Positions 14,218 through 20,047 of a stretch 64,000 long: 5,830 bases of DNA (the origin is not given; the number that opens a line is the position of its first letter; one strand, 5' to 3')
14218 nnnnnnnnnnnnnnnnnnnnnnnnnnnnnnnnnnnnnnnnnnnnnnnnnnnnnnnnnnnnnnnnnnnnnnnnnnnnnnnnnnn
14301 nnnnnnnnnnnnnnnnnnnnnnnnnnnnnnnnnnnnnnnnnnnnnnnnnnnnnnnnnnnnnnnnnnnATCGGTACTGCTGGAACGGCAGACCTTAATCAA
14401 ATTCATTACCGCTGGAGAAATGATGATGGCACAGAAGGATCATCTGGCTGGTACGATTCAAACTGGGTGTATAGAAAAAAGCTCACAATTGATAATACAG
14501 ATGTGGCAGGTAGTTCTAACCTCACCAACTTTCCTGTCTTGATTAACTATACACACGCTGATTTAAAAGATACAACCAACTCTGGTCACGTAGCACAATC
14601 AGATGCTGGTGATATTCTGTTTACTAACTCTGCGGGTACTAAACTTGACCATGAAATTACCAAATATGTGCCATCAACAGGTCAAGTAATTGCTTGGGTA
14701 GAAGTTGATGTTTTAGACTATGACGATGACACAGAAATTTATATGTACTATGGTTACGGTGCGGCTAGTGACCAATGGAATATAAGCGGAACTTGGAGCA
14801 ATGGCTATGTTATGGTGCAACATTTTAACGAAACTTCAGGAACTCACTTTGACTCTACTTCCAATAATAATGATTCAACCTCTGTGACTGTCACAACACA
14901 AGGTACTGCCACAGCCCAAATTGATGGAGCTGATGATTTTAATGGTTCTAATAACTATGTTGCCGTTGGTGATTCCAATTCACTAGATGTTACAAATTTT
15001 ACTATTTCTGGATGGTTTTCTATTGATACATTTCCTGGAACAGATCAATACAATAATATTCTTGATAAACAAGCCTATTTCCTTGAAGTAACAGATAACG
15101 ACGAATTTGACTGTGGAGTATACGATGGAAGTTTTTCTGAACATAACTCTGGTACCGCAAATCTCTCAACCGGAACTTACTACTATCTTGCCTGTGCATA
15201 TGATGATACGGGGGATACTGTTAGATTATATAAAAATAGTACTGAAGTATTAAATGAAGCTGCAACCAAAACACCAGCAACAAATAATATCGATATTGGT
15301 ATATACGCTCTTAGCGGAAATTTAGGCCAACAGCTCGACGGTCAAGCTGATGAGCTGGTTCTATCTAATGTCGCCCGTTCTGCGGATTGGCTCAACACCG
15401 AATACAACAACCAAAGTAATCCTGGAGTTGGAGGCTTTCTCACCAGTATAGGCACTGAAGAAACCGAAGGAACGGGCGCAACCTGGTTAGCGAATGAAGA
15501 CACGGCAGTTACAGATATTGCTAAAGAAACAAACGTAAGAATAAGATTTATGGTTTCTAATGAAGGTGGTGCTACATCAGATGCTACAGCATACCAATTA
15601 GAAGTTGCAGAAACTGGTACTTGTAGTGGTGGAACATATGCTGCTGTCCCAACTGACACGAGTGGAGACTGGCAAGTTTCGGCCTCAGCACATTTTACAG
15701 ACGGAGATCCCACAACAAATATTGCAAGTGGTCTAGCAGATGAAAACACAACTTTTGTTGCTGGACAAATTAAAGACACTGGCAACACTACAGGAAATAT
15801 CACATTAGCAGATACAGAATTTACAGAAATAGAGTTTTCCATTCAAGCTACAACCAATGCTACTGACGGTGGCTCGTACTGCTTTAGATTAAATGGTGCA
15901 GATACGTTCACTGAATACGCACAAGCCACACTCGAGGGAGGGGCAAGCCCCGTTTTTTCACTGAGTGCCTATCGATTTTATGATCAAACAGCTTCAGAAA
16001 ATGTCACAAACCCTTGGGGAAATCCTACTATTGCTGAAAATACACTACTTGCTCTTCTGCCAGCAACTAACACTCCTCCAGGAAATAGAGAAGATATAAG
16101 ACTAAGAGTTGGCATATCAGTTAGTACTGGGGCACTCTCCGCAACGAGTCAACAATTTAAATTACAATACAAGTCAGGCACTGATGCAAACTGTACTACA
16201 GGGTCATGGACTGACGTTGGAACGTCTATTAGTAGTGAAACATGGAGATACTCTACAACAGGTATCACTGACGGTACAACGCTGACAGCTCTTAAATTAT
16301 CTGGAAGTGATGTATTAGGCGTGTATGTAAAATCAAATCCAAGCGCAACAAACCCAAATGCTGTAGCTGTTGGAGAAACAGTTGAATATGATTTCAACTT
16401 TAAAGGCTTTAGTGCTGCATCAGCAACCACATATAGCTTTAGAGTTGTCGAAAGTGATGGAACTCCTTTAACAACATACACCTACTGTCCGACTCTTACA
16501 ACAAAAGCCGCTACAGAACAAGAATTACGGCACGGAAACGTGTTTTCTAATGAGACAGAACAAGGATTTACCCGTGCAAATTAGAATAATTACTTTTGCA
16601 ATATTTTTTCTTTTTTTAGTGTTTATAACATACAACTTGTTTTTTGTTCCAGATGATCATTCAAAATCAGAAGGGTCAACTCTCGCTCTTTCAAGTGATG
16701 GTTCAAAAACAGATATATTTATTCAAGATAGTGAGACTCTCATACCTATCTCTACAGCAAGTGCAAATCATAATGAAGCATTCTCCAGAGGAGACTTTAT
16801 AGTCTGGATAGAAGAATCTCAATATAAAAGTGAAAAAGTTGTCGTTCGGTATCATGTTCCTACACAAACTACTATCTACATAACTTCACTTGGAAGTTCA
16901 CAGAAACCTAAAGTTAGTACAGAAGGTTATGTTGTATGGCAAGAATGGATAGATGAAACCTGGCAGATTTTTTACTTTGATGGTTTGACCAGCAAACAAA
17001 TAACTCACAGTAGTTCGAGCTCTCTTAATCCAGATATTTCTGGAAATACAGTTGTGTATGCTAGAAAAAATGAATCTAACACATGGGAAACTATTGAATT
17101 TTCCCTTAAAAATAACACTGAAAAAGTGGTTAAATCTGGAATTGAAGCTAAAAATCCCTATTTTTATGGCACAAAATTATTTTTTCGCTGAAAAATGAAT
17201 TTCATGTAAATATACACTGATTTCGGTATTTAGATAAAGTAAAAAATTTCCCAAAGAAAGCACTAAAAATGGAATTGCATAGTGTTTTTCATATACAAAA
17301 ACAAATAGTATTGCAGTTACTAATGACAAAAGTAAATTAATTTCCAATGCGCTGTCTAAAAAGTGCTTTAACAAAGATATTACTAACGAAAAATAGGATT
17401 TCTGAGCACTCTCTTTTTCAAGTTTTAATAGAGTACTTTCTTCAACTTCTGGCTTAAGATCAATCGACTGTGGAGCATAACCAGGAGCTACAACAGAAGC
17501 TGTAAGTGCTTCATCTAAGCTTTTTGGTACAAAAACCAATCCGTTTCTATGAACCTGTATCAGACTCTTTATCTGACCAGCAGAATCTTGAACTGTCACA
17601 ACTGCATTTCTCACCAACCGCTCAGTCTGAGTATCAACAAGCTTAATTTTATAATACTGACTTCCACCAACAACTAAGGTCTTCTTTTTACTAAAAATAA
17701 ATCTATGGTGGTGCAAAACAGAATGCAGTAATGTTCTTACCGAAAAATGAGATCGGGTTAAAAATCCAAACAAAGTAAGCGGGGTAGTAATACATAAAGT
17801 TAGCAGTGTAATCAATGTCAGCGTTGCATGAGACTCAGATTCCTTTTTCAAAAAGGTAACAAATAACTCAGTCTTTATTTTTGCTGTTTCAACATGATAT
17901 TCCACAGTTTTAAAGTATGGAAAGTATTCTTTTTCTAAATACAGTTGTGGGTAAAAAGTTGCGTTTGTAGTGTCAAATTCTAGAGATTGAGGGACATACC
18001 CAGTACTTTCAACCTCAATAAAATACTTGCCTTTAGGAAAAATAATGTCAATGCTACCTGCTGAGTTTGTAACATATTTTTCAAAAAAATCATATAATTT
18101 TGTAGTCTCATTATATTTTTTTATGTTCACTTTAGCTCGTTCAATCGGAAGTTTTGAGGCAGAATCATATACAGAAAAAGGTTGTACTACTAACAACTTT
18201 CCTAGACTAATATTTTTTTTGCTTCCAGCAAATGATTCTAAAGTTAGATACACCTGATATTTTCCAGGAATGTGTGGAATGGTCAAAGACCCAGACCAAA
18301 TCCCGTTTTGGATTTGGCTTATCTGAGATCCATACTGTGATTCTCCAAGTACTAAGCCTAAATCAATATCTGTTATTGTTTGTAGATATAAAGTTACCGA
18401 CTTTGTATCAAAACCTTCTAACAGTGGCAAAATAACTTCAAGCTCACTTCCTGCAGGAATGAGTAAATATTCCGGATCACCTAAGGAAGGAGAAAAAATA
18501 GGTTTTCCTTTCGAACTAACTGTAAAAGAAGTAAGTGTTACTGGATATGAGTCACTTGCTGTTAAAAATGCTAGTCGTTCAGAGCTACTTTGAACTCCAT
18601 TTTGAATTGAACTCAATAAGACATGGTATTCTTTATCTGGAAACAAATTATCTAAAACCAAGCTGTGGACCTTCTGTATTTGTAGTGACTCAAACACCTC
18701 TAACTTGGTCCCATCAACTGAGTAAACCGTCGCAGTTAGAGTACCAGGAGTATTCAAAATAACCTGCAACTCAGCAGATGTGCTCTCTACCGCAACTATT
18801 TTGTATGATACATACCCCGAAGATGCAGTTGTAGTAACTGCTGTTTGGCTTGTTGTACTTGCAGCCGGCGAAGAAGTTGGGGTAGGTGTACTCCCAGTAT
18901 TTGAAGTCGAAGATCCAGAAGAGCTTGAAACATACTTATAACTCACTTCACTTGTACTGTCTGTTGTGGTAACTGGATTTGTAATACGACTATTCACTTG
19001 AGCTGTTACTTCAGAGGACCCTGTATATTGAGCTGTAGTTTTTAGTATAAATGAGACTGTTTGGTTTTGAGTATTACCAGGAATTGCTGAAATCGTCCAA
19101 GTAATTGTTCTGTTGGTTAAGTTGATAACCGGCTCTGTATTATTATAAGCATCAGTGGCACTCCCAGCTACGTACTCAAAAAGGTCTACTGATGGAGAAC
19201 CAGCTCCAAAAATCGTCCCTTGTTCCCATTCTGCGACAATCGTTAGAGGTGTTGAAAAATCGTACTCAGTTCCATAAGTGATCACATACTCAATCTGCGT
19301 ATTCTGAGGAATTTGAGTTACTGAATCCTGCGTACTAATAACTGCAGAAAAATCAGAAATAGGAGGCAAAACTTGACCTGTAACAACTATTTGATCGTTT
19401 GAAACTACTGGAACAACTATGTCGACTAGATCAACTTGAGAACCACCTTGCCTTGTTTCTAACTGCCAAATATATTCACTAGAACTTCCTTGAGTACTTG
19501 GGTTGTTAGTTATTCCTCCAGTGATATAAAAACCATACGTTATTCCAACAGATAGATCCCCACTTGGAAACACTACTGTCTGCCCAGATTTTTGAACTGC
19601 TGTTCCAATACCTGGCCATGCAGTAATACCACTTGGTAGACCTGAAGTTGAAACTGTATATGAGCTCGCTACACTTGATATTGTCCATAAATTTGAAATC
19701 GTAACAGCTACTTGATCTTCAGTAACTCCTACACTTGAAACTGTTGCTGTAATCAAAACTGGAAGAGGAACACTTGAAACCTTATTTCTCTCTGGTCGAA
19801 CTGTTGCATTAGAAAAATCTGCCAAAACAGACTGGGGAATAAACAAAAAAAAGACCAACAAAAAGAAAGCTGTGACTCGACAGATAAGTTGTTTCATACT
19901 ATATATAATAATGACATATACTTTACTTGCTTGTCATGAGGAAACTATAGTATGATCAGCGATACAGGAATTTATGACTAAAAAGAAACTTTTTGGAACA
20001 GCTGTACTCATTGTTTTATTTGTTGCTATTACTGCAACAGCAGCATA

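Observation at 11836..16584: Giant 1582-aa surface protein combining repeated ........-initiated Ig-like modules with DUF2341 and LamG jelly-roll domains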

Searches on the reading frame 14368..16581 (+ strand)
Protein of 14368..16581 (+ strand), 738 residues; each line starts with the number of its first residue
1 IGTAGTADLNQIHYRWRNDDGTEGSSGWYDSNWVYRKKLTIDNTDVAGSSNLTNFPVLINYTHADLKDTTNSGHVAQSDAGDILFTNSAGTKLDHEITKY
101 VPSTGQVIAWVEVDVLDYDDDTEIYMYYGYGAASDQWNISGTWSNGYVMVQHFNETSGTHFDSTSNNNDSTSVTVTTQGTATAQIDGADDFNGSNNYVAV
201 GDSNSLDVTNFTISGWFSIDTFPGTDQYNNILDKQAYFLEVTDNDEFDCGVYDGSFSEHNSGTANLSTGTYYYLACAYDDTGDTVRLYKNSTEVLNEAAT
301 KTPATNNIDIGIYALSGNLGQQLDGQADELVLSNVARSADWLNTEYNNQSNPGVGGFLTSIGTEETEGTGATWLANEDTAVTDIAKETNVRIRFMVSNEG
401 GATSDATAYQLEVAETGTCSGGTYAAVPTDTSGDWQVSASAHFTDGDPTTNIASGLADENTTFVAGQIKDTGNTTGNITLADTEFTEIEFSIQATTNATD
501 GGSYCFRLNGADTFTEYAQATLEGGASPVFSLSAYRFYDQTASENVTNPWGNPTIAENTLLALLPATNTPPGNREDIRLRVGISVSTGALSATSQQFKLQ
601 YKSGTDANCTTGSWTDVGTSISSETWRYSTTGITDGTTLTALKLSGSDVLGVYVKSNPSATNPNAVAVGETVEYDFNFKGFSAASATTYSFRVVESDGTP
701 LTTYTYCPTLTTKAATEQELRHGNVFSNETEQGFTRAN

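Call 33: predict_structure(alignment_id=A1)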
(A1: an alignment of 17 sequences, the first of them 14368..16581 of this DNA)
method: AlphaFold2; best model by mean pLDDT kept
length: 738 residues; sequences in the alignment: 17
mean_pLDDT: 58.8   pTM: 0.47
mean pLDDT of the five models: 58.8, 57.8, 57.4, 53.1, 52.1
residues with pLDDT >= 90: 11; 70-90: 244; 50-70: 243; < 50: 240
segments of 3 or more residues with pLDDT < 50: 1-28, 76-80, 137-140, 156-159, 165-168, 176-183, 233-235, 314-320, 368-376, 399-403, 440-477, 482-485, 512-529, 542-568, 588-595, 632-667, 717-738
pLDDT, mean of each block of 10 residues (from residue 1): 32 27 42 77 88 87 75 52 76 76 79 88 84 52 65 56 51 49 58 63 60 82 59 55 69 54 71 83 81 75 54 47 71 84 88 77 60 43 63 54 52 73 73 70 31 28 32 43 53 74 71 37 32 60 38 29 39 68 53 57 70 72 66 33 28 28 45 65 65 67 62 54 37 34
secondary structure, 60 per line:
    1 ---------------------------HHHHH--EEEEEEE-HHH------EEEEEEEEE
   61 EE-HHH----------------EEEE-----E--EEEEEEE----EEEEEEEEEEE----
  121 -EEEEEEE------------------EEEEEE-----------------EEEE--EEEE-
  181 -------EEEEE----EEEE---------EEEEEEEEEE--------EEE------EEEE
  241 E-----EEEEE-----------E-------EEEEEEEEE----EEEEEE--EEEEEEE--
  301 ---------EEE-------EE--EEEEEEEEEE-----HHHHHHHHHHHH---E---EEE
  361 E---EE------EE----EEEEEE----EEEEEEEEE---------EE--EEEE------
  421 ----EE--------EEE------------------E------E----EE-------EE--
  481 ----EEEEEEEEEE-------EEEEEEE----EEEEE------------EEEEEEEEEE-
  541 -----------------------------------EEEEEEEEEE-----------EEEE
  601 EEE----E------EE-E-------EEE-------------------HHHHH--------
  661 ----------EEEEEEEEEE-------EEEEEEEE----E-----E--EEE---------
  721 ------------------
elements in order (helices of 4 or more, strands of 3 or more residues): H28-32 E35-41 E52-62 E83-86 E95-101 E106-116 E122-128 E147-152 E170-173 E176-179 E188-192 E197-200 E210-219 E228-230 E237-241 E247-251 E271-279 E284-289 E292-298 E310-312 E324-333 H339-350 E358-361 E379-384 E389-397 E411-414 E435-437 E485-494 E502-508 E513-517 E530-539 E576-585 E597-603 E626-628 H648-652 E671-680 E688-695 E709-711
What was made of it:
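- On Laminin_G_3 / ConA-like lectin superfamily (Pfam PF13385): Model pLDDT is only moderate over this region (call 33).
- Docking of strand A onto W-B across the 343-aa insert is therefore not shown in 3D (call 33).
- Tried and rejected: The C-terminal-half model came out at low confidence (call 33), so the 3D test of strand-A docking failed.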

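Call 36: fold_search(model_id=the predicted structure, library=pdb)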
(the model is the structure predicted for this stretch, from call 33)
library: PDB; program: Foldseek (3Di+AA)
matches with E <= 10: 1116; with E <= 0.001: 239
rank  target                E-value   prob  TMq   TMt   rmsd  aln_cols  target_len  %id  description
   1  3v0a_B                4.4e-09  1.00  0.23  0.15  22.4       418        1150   12  2.7 angstrom crystal structure of BoNT/Ai in complex with NTNHA (released 2012-03-14)
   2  9ea9_B                1.2e-08  1.00  0.23  0.15  22.6       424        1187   12  Crystal structure of BoNT/A-NTNH-HA70 -VHH_F12-VHH_H7-Fab_NTNH complex (released 2025-09-17)
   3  5ho0                  2.2e-08  1.00  0.22  0.21  16.1       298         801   14  Crystal structure of AbnA (closed conformation), a GH43 extracellular arabinanase from Geobacillus stearothermophilus (released 2017-02-01)
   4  4zkt_B                4.4e-08  1.00  0.23  0.15  13.3       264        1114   12  Crystal structure of the progenitor M complex of Clostridium botulinum type E neurotoxin (released 2015-12-23)
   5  1n1s                  4.9e-08  1.00  0.24  0.27  12.3       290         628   12  Trypanosoma rangeli sialidase (released 2003-01-07)
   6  3n7j                  5.7e-08  1.00  0.21  0.37  24.4       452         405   10  Crystal structure of botulinum neurotoxin serotype D binding domain (released 2010-09-08)
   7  2fhr                  6.7e-08  1.00  0.23  0.27  13.3       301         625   11  Trypanosoma Rangeli Sialidase In Complex With 2,3- Difluorosialic Acid (Covalent Intermediate) (released 2006-01-17)
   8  1epw                  7.5e-08  1.00  0.21  0.12  23.7       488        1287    9  CRYSTAL STRUCTURE OF CLOSTRIDIUM NEUROTOXIN TYPE B (released 2000-11-01)
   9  5hon_A                7.9e-08  1.00  0.21  0.67   4.4       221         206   16  Structure of Domain 4 of AbnA, a GH43 extracellular arabinanase from Geobacillus stearothermophilus, in complex with a (released 2017-02-01)
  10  6hox                  7.9e-08  1.00  0.23  0.38  19.4       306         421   12  Crystal structure of the binding domain of Paraclostridial Mosquitocidal Protein 1 (released 2019-07-10)
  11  3pjq_A                8.3e-08  1.00  0.23  0.26  12.5       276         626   10  Trypanosoma cruzi trans-sialidase-like inactive isoform (including the natural mutation Tyr342His) in complex with lac (released 2011-06-08)
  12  1ms1_A                9.8e-08  1.00  0.23  0.27  13.8       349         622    8  Monoclinic form of Trypanosoma cruzi trans-sialidase, in complex with 3-deoxy-2,3-dehydro-N-acetylneuraminic acid (DAN (released 2003-03-25)
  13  9ark_A                1.1e-07  1.00  0.20  0.12  21.7       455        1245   10  CryoEM structure of BoNT-NTNH-OrfX2 complex from Clostridium botulinum E1, minor class (released 2025-01-22)
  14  2ags                  1.1e-07  1.00  0.23  0.26  15.3       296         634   12  Trypanosoma rangeli Sialidase in Complex with 2-Keto-3-deoxy-D-glycero-D-galacto-2,3-difluoro-nononic acid (2,3-difluoro (released 2005-11-22)
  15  3pme                  1.1e-07  1.00  0.20  0.34  23.3       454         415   10  Crystal structure of the receptor binding domain of botulinum neurotoxin C/D mosaic serotype (released 2010-12-15)
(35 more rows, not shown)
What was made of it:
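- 14446..15474 (+): aa 871-1213: inserted DUF2341-LamG unit. Pfam DUF2341 covers aa 923-1008 (nt 14602-14859) and Pfam Laminin_G_3 covers aa ~1036-1185 (nt 14941-15390). Foldseek PDB hits to ConA/LamG lectin domains (call 36).
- On Laminin_G_3 / ConA-like lectin superfamily (Pfam PF13385): Foldseek against PDB: clostridial neurotoxin/NTNHA Hc-N domains, the trans-sialidase lectin domain, and AbnA domain 4 (5hon_A, target-normalised TM 0.67, rmsd 4.4), with E down to 4e-9 (call 36).
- LamG-like domains accompany glycosidases such as AbnA and the sialidases (call 36).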

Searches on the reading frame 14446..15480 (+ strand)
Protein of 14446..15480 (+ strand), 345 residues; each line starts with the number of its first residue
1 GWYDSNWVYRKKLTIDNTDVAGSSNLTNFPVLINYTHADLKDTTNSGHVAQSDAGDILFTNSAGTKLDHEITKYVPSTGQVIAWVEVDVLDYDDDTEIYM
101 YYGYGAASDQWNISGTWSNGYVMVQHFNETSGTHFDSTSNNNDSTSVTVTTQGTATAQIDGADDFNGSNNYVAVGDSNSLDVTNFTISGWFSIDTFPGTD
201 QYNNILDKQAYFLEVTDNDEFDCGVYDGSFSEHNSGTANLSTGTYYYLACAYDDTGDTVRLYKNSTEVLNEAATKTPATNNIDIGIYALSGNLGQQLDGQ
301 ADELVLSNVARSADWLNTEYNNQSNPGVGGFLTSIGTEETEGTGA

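Call 13: search_protein_families(library=pfam, proteins=[window:14533-15480:+], max_evalue=10)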
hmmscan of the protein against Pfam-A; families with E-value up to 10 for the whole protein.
window:14533-15480:+ (316 aa): 3 families
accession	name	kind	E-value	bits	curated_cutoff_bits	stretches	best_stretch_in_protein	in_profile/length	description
PF13385.13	Laminin_G_3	-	6.4e-15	56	27.6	1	137-286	1-149/151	Concanavalin A-like lectin/glucanases superfamily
PF10102.14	DUF2341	-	3.3e-09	37.5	23.4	1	24-109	1-79/84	Domain of unknown function (DUF2341)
PF13895.12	Ig_2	-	0.13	12.9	27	1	209-259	9-60/79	Immunoglobulin domain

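Call 32: search_protein_families(library=phrogs, proteins=[window:14533-15480:+], max_evalue=0.01)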
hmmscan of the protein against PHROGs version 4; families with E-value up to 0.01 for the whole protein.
window:14533-15480:+ (316 aa): 0 families

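Call 85: search_protein_families(library=ncbifam, proteins=[window:14446-15480:+], max_evalue=1)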
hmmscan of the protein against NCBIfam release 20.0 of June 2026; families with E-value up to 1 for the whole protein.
window:14446-15480:+ (345 aa): 0 families

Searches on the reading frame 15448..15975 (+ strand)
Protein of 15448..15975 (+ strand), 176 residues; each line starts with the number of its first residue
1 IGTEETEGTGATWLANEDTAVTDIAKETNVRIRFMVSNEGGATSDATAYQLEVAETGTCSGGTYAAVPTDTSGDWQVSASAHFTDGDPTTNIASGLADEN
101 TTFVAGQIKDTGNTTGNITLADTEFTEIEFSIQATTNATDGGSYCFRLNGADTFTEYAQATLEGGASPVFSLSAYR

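Call 13: search_protein_families(library=pfam, proteins=[window:15448-15975:+], max_evalue=10)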
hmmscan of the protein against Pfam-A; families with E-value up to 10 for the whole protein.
window:15448-15975:+ (176 aa): 2 families
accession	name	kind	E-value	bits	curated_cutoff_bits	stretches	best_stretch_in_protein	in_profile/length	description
PF13010.11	pRN1_helical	-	0.14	12.5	27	1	43-78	53-89/138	Primase helical domain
PF13517.12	FG-GAP_3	-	2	9.5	26.9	1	138-169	13-44/61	FG-GAP-like repeat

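Call 32: search_protein_families(library=phrogs, proteins=[window:15448-15975:+], max_evalue=0.01)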
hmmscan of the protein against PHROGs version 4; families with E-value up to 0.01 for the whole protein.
window:15448-15975:+ (176 aa): 0 families

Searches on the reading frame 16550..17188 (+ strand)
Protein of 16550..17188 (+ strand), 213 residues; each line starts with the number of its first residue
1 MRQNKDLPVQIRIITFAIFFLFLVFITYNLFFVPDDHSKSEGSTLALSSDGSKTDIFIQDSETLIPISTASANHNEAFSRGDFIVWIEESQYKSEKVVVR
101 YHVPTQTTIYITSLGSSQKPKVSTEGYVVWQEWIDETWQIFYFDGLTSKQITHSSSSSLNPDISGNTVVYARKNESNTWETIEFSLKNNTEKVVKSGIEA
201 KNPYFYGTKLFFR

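Call 3: search_protein_families(library=pfam, proteins=[window:16550-17188:+], max_evalue=0.1)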
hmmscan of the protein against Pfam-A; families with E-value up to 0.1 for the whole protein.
window:16550-17188:+ (213 aa): 1 family
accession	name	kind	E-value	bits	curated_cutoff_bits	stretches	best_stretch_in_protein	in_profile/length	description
PF00082.27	Peptidase_S8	-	0.077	12.7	21.8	1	106-193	185-276/288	Subtilase family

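Call 4: search_protein_families(library=ncbifam, proteins=[window:16550-17188:+], max_evalue=0.1)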
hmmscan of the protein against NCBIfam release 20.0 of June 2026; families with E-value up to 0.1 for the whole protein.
window:16550-17188:+ (213 aa): 1 family
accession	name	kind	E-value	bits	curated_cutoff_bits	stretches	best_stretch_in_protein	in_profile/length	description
TIGR04275.1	beta_prop_Msarc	repeat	1.2e-11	44.1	85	2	149-171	2-24/40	beta-propeller repeat protein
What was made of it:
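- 16550..17191 (+): Downstream partner gene (213 aa): N-terminal TM segment plus beta-propeller-type repeats. It overlaps the giant gene's 3' end by 35 nt. TIGR04275 repeat at E=1.2e-11, below cutoff (call 4).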

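Call 49: search_protein_families(library=pfam, proteins=[window:16550-17188:+], max_evalue=10)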
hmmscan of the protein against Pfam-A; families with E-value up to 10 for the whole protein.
window:16550-17188:+ (213 aa): 1 family
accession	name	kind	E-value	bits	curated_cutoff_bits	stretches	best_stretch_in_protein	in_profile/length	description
PF00082.27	Peptidase_S8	-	0.077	12.7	21.8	1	106-193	185-276/288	Subtilase family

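Call 78: search_protein_families(library=padloc, proteins=[window:16550-17188:+], max_evalue=0.01)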
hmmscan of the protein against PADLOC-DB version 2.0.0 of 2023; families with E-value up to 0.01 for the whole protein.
window:16550-17188:+ (213 aa): 0 families

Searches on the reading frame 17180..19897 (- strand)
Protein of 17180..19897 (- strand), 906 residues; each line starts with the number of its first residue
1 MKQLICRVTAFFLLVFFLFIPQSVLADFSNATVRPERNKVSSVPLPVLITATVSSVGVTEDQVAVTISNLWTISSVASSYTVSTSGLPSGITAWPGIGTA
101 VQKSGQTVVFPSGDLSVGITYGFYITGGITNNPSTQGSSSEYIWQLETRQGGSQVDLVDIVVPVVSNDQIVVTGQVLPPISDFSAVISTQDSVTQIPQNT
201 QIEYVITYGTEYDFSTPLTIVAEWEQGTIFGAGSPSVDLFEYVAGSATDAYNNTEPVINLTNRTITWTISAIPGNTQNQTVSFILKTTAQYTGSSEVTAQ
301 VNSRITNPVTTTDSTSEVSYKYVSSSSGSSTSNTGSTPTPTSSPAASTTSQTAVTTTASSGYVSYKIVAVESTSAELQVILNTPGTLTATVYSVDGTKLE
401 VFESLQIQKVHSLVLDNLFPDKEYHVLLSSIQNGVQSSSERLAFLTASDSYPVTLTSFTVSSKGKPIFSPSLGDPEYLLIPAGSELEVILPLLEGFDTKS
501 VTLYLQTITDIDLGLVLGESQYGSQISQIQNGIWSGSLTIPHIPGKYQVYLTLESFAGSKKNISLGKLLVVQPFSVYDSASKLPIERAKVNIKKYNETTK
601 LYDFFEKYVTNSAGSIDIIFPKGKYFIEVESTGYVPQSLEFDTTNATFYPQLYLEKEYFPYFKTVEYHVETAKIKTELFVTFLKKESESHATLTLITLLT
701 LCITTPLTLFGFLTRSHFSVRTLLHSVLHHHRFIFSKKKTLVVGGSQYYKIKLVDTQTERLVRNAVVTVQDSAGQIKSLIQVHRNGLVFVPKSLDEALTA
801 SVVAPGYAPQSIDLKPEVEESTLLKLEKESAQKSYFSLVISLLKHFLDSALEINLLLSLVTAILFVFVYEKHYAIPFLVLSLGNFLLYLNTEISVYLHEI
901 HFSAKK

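Call 3: search_protein_families(library=pfam, proteins=[window:17180-19897:-], max_evalue=0.1)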
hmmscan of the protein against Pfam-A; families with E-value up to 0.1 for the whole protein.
window:17180-19897:- (906 aa): 0 families

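Call 4: search_protein_families(library=ncbifam, proteins=[window:17180-19897:-], max_evalue=0.1)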
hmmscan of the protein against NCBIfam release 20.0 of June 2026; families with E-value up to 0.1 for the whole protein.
window:17180-19897:- (906 aa): 0 families

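Call 49: search_protein_families(library=pfam, proteins=[window:17180-19897:-], max_evalue=10)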
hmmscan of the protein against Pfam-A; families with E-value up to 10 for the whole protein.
window:17180-19897:- (906 aa): 2 families
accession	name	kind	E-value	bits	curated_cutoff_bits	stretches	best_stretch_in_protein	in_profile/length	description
PF24943.1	Fn3_Dep-1_2nd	-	0.1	12.9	27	1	399-439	49-88/97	Dep-1 second Fn3-like domain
PF21271.2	SNX17-31_F2_FERM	-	0.12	12.8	27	1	503-531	18-46/61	Sortin nexin 17/31, FERM domain, F2 lobe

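Call 78: search_protein_families(library=padloc, proteins=[window:17180-19897:-], max_evalue=0.01)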
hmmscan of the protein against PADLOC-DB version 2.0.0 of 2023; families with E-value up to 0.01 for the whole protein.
window:17180-19897:- (906 aa): 0 families
